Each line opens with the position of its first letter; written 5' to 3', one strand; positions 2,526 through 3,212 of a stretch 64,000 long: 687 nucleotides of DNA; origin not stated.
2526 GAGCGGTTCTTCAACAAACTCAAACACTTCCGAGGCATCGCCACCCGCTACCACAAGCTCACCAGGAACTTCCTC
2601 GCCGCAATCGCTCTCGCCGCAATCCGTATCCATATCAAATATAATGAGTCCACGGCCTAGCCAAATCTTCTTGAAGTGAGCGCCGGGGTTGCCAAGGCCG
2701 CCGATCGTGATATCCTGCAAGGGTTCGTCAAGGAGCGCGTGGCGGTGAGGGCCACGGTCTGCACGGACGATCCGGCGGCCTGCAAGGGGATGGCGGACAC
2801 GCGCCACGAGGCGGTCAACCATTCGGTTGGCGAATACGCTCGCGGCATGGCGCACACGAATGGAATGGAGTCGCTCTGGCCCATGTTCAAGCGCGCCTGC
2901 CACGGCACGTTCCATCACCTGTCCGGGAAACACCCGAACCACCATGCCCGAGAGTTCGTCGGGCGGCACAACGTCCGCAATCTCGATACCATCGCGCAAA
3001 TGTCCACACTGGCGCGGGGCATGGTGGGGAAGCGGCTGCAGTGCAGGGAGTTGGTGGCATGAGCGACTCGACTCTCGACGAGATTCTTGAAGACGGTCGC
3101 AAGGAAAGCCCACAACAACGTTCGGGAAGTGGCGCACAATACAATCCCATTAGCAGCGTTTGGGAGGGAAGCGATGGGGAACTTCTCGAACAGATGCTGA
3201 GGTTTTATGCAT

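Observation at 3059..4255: Compact type II R-M candidate: gamma-class DPPH methyltransferase plus 159-aa GIY-YIG nuclease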

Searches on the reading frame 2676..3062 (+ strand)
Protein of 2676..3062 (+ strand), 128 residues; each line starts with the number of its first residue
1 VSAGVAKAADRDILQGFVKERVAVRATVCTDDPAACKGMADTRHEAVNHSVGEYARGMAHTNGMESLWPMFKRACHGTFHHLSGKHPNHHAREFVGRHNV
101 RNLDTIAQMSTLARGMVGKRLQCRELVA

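Call 3: search_protein_families(library=pfam, proteins=[window:2676-3062:+], max_evalue=1)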
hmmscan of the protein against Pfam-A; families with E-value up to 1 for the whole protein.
window:2676-3062:+ (128 aa): 1 family
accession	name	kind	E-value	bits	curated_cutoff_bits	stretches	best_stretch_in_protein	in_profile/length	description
PF12762.13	DDE_Tnp_IS1595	-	2e-15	57.6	27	1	7-99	59-153/153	ISXO2-like transposase domain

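Call 4: search_protein_families(library=ncbifam, proteins=[window:2676-3062:+], max_evalue=1)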
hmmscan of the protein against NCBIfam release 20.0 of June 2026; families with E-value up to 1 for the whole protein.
window:2676-3062:+ (128 aa): 1 family
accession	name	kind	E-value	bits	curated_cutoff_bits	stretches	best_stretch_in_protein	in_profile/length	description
NF033547.1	transpos_IS1595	equivalog_domain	2.1e-17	63.7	75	1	9-101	119-215/215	IS1595 family transposase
